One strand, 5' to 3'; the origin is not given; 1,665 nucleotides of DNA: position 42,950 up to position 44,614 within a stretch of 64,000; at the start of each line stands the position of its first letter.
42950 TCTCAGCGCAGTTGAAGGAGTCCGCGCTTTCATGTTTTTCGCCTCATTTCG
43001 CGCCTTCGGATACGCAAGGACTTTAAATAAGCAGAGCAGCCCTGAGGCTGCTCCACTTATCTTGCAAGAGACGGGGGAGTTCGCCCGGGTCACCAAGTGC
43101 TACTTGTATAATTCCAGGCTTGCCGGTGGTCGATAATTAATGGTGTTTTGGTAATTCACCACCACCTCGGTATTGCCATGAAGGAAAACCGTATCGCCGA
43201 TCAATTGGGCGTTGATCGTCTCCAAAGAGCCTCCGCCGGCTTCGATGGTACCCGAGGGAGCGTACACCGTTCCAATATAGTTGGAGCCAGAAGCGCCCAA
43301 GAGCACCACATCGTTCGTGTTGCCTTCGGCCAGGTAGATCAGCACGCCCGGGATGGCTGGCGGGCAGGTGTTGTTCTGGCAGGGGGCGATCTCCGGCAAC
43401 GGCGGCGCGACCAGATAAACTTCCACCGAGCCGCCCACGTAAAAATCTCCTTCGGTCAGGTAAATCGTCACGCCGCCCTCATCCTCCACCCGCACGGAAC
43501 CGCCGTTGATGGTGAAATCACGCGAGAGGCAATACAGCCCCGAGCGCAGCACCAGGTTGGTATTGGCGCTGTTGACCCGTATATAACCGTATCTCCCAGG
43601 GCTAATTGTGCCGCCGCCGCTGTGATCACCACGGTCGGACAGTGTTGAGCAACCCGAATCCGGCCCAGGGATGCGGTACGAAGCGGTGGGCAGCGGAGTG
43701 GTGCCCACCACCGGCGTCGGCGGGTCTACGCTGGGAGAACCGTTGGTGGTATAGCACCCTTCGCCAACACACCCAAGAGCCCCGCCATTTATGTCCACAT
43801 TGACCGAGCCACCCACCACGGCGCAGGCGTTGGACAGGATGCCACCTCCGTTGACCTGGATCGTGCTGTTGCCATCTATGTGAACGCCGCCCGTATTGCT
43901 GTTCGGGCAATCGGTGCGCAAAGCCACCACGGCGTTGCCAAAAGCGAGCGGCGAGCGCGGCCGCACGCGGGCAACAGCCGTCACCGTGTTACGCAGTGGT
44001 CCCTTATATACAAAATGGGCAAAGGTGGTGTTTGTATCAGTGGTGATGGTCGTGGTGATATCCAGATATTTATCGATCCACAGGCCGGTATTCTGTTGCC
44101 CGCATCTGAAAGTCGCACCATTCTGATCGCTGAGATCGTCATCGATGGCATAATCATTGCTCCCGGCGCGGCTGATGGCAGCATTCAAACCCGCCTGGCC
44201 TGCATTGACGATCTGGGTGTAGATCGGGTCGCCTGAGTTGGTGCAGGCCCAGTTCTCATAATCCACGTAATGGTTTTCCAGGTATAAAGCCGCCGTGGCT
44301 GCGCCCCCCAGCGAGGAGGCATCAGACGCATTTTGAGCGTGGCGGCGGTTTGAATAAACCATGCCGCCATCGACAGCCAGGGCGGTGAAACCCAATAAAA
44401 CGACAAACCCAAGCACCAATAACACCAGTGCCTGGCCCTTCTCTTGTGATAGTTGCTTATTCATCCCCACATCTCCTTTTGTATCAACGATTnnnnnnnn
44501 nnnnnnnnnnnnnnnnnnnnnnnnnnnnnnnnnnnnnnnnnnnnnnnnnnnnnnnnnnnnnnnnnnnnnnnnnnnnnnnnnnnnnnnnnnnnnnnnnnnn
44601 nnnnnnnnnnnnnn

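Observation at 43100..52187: ECF sigma/anti-sigma pair coupled to a free-standing Tad-type pseudopilin/adhesin module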

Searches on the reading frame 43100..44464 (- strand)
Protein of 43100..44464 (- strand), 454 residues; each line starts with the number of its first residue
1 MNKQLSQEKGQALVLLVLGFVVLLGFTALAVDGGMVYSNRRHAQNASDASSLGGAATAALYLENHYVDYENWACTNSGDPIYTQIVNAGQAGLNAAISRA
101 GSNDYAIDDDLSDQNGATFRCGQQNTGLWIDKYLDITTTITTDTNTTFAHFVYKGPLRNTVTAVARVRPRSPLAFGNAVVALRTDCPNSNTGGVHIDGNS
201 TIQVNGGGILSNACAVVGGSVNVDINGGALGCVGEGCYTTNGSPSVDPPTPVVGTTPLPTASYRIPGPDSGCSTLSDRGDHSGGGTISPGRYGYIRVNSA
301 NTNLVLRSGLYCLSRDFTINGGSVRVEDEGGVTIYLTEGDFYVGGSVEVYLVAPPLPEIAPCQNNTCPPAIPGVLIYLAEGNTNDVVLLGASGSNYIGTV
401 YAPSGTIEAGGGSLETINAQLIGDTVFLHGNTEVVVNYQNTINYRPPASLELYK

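Call 3: search_protein_families(library=pfam, proteins=[window:43100-44464:-], max_evalue=0.01)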
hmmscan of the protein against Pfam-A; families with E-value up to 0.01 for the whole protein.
window:43100-44464:- (454 aa): 2 families
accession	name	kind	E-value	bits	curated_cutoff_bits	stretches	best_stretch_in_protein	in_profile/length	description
PF13400.11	Tad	-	1.2e-11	45.2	22.3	1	10-56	1-46/47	Putative Flp pilus-assembly TadE/G-like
PF23981.1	DUF7305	-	4.5e-06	27.1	27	1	316-441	79-181/185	Domain of unknown function (DUF7305)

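Call 4: search_protein_families(library=ncbifam, proteins=[window:43100-44464:-], max_evalue=0.01)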
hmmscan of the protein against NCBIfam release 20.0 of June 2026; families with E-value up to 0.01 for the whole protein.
window:43100-44464:- (454 aa): 0 families

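Call 47: find_homologous_proteins(query=window:43100-44464:-, max_evalue=0.00001)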
Query window:43100-44464:- (454 aa): 536 proteins with E <= 0.00001 among 8000 candidates; the best 120 are listed.
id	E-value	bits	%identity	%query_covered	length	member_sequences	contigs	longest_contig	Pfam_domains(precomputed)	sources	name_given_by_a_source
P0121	0.0e+0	1017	100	100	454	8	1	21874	PF23981.2,PF13400.12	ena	-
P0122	2.4e-248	842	82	100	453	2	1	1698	PF23981.2,PF13400.12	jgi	-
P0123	5.7e-242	821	79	100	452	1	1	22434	PF23981.2,PF13400.12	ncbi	-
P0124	6.2e-241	818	80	100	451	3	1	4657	PF13400.12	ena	-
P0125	5.2e-240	815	79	100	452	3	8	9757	PF23981.2,PF13400.12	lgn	-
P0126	3.1e-218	743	74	100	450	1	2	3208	PF13400.12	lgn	-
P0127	5.3e-175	601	60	100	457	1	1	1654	PF13400.12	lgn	-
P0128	3.9e-173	595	61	100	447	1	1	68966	PF23981.2,PF13400.12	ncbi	-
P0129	2.7e-166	572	60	100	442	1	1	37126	PF23981.2,PF13400.12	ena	-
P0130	1.7e-160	553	59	100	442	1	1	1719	PF23981.2,PF13400.12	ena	-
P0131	1.3e-157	543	60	99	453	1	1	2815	PF13400.12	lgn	-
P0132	1.3e-156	540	57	100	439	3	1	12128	PF13400.12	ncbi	-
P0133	2.3e-156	539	58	100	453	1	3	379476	PF13400.12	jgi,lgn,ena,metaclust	metaclust:\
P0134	2.4e-156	539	58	100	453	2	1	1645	PF23981.2,PF13400.12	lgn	-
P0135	1.4e-154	533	57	100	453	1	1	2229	PF23981.2,PF13400.12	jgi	jgi:hypothetical protein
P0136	3.9e-154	532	59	100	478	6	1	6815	PF23981.2,PF13400.12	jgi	jgi:Putative Flp pilus-assembly TadE/G-like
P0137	2.2e-153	529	57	100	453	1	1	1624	PF13400.12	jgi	jgi:Putative Flp pilus-assembly TadE/G-like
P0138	4.5e-153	528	57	100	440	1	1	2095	PF13400.12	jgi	jgi:hypothetical protein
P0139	9.1e-153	527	56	100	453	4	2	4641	PF23981.2,PF13400.12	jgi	jgi:hypothetical protein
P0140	5.4e-151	522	55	100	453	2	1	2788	PF13400.12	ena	-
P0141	6.3e-148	511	57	100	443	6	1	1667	PF23981.2,PF13400.12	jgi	jgi:hypothetical protein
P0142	2.8e-147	509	54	100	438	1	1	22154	PF23981.2,PF13400.12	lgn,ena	-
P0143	1.5e-145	504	54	100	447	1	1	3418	PF23981.2,PF13400.12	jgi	-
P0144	2.6e-144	500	56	95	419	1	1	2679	PF23981.2,PF13400.12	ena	-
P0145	2.7e-144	499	54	100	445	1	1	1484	PF13400.12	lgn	-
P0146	4.6e-144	499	55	100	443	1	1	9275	PF23981.2,PF13400.12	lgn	-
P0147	8.6e-144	498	54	100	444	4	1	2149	PF23981.2,PF13400.12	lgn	-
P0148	2.8e-143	496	57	100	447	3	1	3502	PF13400.12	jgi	jgi:hypothetical protein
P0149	2.9e-143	496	54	100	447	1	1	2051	PF13400.12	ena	-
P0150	5.9e-142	492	55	100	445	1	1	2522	PF13400.12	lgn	-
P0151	4.6e-141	489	54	100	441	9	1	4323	PF23981.2,PF13400.12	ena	-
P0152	2.1e-140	487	54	99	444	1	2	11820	PF23981.2,PF13400.12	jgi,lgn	jgi:hypothetical protein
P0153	1.2e-139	484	55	99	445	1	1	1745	PF23981.2,PF13400.12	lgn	-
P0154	1.3e-139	484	54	100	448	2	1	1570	PF23981.2,PF13400.12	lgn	-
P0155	1.4e-139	484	54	100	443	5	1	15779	PF23981.2,PF13400.12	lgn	-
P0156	9.3e-139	481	55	100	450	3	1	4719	PF23981.2,PF13400.12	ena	-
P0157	3.4e-138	479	53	100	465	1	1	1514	PF13400.12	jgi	jgi:hypothetical protein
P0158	7.8e-138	478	99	48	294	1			PF13400.12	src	-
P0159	2.4e-137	477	53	100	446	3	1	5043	PF23981.2,PF13400.12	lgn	-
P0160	8.8e-136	471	52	100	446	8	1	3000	PF23981.2,PF13400.12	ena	-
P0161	2.7e-135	470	54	98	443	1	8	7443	PF23981.2,PF13400.12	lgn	-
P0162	3.4e-135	469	53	100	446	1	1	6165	PF13400.12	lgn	-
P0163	4.4e-135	469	53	100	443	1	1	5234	PF13400.12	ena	-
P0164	4.3e-134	466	53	100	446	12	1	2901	PF23981.2,PF13400.12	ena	-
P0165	2.6e-133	463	52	99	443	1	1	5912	PF13400.12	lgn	-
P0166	4.9e-132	459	51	100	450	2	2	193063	PF23981.2,PF13400.12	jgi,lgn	jgi:hypothetical protein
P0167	6.4e-132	459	52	100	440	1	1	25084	PF23981.2,PF13400.12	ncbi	-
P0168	9.6e-132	458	52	100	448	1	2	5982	PF23981.2,PF13400.12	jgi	-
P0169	2.9e-131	457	50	100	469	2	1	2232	PF13400.12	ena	-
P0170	4.6e-131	456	51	100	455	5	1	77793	PF23981.2,PF13400.12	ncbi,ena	-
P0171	6.1e-131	455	53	98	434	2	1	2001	PF23981.2,PF13400.12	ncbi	-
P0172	9.1e-131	455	53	98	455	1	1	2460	PF23981.2,PF13400.12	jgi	jgi:Flp pilus assembly protein TadG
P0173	4.8e-129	449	52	99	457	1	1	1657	PF13400.12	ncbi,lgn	-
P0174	3.9e-128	446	52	98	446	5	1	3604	PF13400.12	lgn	-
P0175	7.2e-128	445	53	100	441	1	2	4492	PF13400.12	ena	-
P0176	1.5e-127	444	51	100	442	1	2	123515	PF13400.12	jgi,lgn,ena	-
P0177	1.6e-127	444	50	100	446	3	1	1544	PF13400.12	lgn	-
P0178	2.9e-127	443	51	100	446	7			PF23981.2,PF13400.12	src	-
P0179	7.7e-127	442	51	99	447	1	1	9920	PF23981.2,PF13400.12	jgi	jgi:hypothetical protein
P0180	1.8e-126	441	51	100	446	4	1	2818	PF23981.2,PF13400.12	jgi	-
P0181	4.8e-126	439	50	100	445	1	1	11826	PF13400.12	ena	-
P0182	5.9e-126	439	49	100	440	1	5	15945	PF13400.12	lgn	-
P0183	6.9e-126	439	50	100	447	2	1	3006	PF13400.12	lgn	-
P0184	9.4e-126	438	51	99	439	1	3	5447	PF13400.12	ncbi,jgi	ncbi:MAG: Tad domain-containing protein [Anaerolineales bacterium]|jgi:hypothetical protein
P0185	1.7e-125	438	50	100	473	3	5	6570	PF13400.12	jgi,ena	jgi:hypothetical protein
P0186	3.6e-125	436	50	100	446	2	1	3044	PF13400.12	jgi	-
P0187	3.7e-125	436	50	100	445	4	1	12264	PF13400.12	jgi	jgi:Putative Flp pilus-assembly TadE/G-like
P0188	4.1e-125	436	49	100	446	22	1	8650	PF13400.12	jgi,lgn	jgi:hypothetical protein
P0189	4.6e-125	436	52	98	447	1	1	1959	PF23981.2,PF13400.12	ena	-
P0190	7.3e-125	435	51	100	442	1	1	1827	PF23981.2,PF13400.12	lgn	-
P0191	8.0e-125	435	51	100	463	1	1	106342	PF13400.12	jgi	jgi:hypothetical protein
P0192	1.1e-124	435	49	100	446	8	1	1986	PF23981.2,PF13400.12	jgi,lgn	jgi:hypothetical protein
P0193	1.2e-124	435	49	100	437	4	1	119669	PF13400.12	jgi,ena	-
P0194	2.3e-124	434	50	100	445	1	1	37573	PF13400.12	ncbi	-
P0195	2.7e-124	434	49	100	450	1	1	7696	PF13400.12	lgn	-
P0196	1.3e-123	431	49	100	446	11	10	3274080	PF23981.2,PF13400.12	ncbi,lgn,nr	ncbi:MAG: Tad domain-containing protein [Chloroflexota bacterium]|nr:MAG: Tad domain-containing prot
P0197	1.5e-123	431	50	98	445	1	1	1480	PF13400.12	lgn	-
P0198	2.7e-123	430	49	100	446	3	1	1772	PF13400.12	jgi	jgi:hypothetical protein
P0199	4.8e-123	429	49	100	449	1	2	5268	PF13400.12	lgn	-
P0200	1.2e-122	428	49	100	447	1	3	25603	PF13400.12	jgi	jgi:hypothetical protein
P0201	3.2e-122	427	48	100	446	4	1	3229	PF23981.2,PF13400.12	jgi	jgi:hypothetical protein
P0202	5.6e-122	426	48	100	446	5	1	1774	PF23981.2,PF13400.12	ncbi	-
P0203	9.5e-122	425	49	100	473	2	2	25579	PF13400.12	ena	-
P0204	4.3e-121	423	49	100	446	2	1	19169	PF13400.12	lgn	-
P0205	8.2e-121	422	48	100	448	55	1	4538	PF13400.12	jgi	-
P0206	8.5e-121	422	51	100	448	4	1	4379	PF23981.2,PF13400.12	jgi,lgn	jgi:hypothetical protein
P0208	2.1e-120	421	47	100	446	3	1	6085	PF13400.12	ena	-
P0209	8.0e-120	419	48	99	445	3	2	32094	PF13400.12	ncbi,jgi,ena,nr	ncbi:MAG TPA: pilus assembly protein TadG-related protein [Anaerolineales bacterium]|nr:pilus assemb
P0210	2.1e-119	417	49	98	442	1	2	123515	PF23981.2,PF13400.12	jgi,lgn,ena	-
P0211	1.1e-118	415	48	100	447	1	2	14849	PF23981.2,PF13400.12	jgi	jgi:hypothetical protein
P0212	2.1e-117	411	48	99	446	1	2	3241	PF13400.12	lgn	-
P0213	5.0e-117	410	48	100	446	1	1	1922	PF23981.2,PF13400.12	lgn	-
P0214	2.8e-116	407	49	100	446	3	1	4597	PF23981.2,PF13400.12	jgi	jgi:hypothetical protein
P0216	7.9e-114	399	46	100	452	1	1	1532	PF23981.2,PF13400.12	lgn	-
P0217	1.7e-113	398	48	100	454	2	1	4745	PF13400.12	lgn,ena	-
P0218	2.1e-112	394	48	99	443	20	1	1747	PF13400.12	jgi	jgi:hypothetical protein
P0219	6.3e-112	393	47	99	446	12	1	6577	PF23981.2,PF13400.12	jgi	jgi:Flp pilus assembly protein TadG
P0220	3.1e-111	391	47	99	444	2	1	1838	PF13400.12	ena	-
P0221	1.1e-110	389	45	100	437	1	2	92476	PF23981.2,PF13400.12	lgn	-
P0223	1.9e-109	385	47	100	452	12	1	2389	PF13400.12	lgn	-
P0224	3.5e-109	384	47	98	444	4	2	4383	PF13400.12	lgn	-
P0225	5.1e-109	383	48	99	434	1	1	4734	PF13400.12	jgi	jgi:hypothetical protein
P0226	4.1e-107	377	47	99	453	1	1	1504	PF13400.12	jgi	jgi:hypothetical protein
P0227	7.3e-107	376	48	99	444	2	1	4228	PF13400.12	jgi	jgi:Flp pilus assembly protein TadG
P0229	2.8e-106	374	47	100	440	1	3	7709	PF13400.12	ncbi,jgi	ncbi:MAG: Tad domain-containing protein [Anaerolineales bacterium]|jgi:hypothetical protein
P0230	4.4e-106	373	45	100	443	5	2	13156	PF23981.2,PF13400.12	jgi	jgi:hypothetical protein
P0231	8.2e-106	373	47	100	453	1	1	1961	PF13400.12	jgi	jgi:hypothetical protein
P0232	9.2e-106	372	48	98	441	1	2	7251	PF13400.12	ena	-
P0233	1.0e-105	372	45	100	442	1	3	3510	PF13400.12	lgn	-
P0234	2.0e-105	371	46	100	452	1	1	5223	PF13400.12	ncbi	-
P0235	7.3e-105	369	46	100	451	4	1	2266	PF23981.2,PF13400.12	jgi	-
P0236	1.6e-104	368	45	100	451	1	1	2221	PF23981.2,PF13400.12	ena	-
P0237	1.5e-103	365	43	100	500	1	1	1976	PF13400.12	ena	-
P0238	1.8e-103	365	46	100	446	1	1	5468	PF13400.12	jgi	jgi:hypothetical protein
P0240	9.4e-103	363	47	100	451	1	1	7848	PF13400.12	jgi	jgi:hypothetical protein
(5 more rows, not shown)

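Call 50: find_encoding_contigs(protein=P0196, flank=10000, max_places=3)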
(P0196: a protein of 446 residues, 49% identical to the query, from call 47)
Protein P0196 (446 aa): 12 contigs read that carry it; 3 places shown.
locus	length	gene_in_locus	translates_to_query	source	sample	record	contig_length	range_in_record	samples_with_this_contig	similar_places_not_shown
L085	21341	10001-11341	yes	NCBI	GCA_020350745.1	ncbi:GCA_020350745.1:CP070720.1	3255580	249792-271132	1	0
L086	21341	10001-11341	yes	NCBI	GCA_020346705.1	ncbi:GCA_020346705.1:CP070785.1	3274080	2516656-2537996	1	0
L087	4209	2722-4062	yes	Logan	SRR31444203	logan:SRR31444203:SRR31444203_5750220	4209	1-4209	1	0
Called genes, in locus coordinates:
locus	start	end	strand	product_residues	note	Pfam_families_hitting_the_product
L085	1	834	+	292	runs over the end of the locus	PF02653:BPD_transp_2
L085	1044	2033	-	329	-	PF01636:APH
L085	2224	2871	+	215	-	PF11188:DUF2975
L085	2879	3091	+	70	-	PF13443:HTH_26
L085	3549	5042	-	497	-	-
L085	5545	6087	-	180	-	-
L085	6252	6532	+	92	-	-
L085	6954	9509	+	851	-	PF07811:TadE, PF03160:Calx-beta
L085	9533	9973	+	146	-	PF07811:TadE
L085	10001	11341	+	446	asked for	PF13400:Tad, PF23981:DUF7305 (weak)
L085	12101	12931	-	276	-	PF00034:Cytochrom_C, PF13442:Cytochrome_CBB3, PF00034:Cytochrom_C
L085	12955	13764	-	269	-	PF13442:Cytochrome_CBB3, PF00034:Cytochrom_C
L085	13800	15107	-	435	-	PF00033:Cytochrome_B, PF13631:Cytochrom_B_N_2, PF00032:Cytochrom_B_C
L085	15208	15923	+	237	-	PF17874:TPR_MalT, PF00196:GerE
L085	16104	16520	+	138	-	PF01243:PNPOx_N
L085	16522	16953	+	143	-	PF01243:PNPOx_N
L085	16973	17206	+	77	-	-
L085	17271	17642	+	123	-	-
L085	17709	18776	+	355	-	-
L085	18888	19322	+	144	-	PF10604:Polyketide_cyc2, PF08327:AHSA1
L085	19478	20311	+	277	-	PF12641:Flavodoxin_3 (weak), PF13183:Fer4_8 (faint), PF00037:Fer4 (faint), PF12797:Fer4_2 (faint), PF12800:Fer4_4 (faint), PF12837:Fer4_6 (faint), PF13237:Fer4_10 (weak), PF13187:Fer4_9 (weak), +3 more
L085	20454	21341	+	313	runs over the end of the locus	PF00494:SQS_PSY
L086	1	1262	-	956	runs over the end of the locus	PF10060:DUF2298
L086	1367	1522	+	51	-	PF02830:V4R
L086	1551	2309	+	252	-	PF00535:Glycos_transf_2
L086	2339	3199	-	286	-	PF00398:RrnaAD, PF08241:Methyltransf_11 (weak), PF13649:Methyltransf_25 (weak)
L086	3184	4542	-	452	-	PF03990:DUF348 (weak), PF07501:G5, PF06725:3D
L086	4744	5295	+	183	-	PF07638:Sigma70_ECF, PF04542:Sigma70_r2, PF08281:Sigma70_r4_2, PF04545:Sigma70_r4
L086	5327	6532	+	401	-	PF18915:DUF5667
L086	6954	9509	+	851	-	PF07811:TadE, PF03160:Calx-beta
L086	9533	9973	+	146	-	PF07811:TadE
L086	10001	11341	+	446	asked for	PF13400:Tad, PF23981:DUF7305 (weak)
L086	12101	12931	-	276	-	PF00034:Cytochrom_C, PF13442:Cytochrome_CBB3, PF00034:Cytochrom_C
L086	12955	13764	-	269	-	PF13442:Cytochrome_CBB3, PF00034:Cytochrom_C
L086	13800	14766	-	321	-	PF13631:Cytochrom_B_N_2 (weak), PF00032:Cytochrom_B_C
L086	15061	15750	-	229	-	PF22746:SHOCT-like_DUF2089-C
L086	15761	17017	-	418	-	PF13349:DUF4097 (faint), PF22746:SHOCT-like_DUF2089-C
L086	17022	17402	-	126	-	PF22747:Zn_ribbon_DUF2089, PF09862:DUF2089, PF22746:SHOCT-like_DUF2089-C (weak)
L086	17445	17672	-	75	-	-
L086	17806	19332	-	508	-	PF01476:LysM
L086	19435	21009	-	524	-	PF01551:Peptidase_M23 (faint)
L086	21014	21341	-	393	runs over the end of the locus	PF01551:Peptidase_M23 (weak)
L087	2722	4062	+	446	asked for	PF13400:Tad, PF23981:DUF7305 (weak)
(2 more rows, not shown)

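Call 55: find_encoding_contigs(protein=P0133, flank=10000, max_places=1)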
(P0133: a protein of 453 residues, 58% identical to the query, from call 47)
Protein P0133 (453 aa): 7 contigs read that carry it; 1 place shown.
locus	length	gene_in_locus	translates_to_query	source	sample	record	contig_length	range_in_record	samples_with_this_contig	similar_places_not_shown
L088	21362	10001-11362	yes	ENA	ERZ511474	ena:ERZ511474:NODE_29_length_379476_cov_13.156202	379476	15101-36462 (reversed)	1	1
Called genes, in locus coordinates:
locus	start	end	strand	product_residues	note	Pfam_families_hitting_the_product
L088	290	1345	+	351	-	PF02397:Bac_transf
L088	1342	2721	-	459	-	PF01943:Polysacc_synt (faint), PF13440:Polysacc_synt_3 (weak)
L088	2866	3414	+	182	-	PF04542:Sigma70_r2, PF08281:Sigma70_r4_2, PF04545:Sigma70_r4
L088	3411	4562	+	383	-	PF18915:DUF5667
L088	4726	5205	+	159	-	PF04542:Sigma70_r2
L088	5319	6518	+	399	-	PF18915:DUF5667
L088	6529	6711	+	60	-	-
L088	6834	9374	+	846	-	PF07811:TadE, PF03160:Calx-beta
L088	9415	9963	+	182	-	PF07811:TadE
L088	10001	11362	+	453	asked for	PF13400:Tad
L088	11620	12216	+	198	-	PF07638:Sigma70_ECF (weak), PF04542:Sigma70_r2, PF08281:Sigma70_r4_2, PF04545:Sigma70_r4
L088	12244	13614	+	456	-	PF18915:DUF5667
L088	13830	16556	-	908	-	PF00330:Aconitase, PF00694:Aconitase_C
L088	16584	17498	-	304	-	PF00809:Pterin_bind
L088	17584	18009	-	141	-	-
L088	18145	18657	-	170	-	PF01288:HPPK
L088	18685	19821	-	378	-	PF00108:Thiolase_N, PF00109:ketoacyl-synt (weak), PF02803:Thiolase_C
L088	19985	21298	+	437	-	PF00232:Glyco_hydro_1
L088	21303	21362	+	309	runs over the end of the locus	PF00583:Acetyltransf_1, PF13508:Acetyltransf_7 (weak)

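Call 56: find_encoding_contigs(protein=P0176, flank=10000, max_places=1)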
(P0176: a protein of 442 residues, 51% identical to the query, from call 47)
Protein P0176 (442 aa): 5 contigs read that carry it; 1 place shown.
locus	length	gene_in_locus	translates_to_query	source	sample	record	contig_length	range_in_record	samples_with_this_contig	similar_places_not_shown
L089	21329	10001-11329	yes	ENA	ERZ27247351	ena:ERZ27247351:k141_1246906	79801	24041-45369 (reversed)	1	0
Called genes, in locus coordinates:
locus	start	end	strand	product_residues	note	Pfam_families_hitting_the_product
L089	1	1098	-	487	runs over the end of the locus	PF20695:UbiD_N, PF01977:UbiD, PF20696:UbiD_C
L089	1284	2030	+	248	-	PF00535:Glycos_transf_2, PF13641:Glyco_tranf_2_3 (weak)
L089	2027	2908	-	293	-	PF00398:RrnaAD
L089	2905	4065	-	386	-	PF03816:LytR_cpsA_psr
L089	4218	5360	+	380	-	PF02397:Bac_transf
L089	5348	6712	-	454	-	-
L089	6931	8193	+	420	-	PF07811:TadE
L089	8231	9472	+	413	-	-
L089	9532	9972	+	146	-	PF07811:TadE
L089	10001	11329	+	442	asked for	PF13400:Tad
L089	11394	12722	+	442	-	PF13400:Tad, PF23981:DUF7305 (weak)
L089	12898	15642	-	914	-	PF00330:Aconitase, PF00694:Aconitase_C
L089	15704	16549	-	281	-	PF00809:Pterin_bind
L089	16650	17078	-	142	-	-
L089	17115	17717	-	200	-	-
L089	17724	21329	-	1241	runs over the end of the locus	PF13620:CarboxypepD_reg, PF13715:CarbopepD_reg_2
